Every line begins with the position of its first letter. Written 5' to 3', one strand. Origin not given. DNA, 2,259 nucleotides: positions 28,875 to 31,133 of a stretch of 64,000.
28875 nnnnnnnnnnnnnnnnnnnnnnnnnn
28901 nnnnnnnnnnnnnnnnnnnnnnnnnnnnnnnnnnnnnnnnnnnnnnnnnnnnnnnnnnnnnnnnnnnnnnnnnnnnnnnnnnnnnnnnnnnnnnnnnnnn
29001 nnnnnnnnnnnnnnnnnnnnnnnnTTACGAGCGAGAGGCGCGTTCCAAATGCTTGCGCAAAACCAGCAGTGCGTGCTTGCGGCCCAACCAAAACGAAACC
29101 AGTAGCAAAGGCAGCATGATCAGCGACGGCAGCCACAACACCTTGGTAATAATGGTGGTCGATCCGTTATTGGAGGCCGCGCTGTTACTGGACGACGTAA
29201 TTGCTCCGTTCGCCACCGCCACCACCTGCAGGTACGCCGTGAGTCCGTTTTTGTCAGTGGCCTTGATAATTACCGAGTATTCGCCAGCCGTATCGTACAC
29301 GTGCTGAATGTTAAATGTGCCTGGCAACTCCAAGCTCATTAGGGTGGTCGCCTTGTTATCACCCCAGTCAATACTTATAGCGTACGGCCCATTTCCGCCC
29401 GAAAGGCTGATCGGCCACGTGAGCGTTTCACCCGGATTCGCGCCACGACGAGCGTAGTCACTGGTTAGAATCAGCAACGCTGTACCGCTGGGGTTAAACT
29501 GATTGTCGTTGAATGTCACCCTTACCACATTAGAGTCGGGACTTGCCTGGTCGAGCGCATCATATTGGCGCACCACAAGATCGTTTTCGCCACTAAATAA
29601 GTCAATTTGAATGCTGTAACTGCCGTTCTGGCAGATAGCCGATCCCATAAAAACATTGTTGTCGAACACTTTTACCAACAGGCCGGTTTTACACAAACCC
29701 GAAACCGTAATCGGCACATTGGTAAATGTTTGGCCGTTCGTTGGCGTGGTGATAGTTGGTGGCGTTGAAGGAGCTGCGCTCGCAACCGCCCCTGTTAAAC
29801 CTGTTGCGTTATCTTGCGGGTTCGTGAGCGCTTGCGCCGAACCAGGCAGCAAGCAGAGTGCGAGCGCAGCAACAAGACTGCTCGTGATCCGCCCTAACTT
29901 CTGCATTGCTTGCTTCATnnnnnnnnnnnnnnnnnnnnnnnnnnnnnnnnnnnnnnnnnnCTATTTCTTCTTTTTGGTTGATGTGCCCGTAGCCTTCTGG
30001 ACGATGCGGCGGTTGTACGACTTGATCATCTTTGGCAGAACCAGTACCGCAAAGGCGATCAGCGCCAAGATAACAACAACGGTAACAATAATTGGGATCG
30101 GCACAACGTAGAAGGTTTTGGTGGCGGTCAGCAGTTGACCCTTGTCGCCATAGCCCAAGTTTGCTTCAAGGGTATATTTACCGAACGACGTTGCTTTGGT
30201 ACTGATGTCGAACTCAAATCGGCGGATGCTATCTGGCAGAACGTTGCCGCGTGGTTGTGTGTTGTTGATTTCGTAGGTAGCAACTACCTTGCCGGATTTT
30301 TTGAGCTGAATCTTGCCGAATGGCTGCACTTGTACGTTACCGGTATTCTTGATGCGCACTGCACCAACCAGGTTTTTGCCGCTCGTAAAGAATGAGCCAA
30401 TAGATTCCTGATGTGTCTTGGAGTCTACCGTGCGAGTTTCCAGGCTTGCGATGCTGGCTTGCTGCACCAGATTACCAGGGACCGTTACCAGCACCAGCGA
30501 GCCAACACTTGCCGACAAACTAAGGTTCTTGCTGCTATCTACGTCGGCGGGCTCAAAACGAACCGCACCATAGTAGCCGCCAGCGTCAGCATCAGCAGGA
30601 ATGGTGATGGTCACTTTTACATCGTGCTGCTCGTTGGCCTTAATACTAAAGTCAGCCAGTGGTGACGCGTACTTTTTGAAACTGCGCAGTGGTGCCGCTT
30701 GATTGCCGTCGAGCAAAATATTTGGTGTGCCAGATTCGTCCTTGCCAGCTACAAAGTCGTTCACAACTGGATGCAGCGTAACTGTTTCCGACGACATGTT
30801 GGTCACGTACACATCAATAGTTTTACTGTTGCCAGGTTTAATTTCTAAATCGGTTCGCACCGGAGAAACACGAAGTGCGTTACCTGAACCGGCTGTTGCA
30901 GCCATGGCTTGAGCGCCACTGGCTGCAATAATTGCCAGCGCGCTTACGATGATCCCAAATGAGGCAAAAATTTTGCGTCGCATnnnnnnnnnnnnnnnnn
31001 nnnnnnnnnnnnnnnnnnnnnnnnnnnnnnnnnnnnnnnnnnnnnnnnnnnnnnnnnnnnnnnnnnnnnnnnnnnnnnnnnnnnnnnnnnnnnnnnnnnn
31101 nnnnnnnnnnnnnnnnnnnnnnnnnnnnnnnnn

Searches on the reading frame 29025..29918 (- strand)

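Call 79: search_protein_families(library=pfam, max_evalue=0.001, proteins=[window:29025-29918:-])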
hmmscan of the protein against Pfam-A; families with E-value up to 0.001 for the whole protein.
window:29025-29918:- (297 aa): 3 families
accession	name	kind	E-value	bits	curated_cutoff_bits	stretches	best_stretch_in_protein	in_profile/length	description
PF09136.16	Glucodextran_B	-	5.4e-06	26.7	27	1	55-122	4-69/83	Glucodextranase, domain B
PF18911.6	PKD_4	-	0.00045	20.6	27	0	177-231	33-79/85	PKD domain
PF00801.26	PKD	-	0.00095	19.6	23.5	0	179-228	30-73/80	PKD domain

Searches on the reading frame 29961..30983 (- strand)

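Call 79: search_protein_families(library=pfam, max_evalue=0.001, proteins=[window:29961-30983:-])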
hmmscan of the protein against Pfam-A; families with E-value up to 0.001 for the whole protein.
window:29961-30983:- (340 aa): 3 families
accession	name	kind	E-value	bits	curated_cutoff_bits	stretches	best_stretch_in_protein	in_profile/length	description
PF06030.18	WxLIP_PGBD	-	1.8e-07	31.6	27.3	1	45-144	20-120/121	WxL Interacting Protein, peptidoglycan binding domain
PF06280.18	fn3_5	-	4.7e-06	27.7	27.6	0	111-154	63-107/112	Fn3-like domain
PF10633.15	NPCBM_assoc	-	0.00074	20.1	24.4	0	113-137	45-69/78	NPCBM-associated, NEW3 domain of alpha-galactosidase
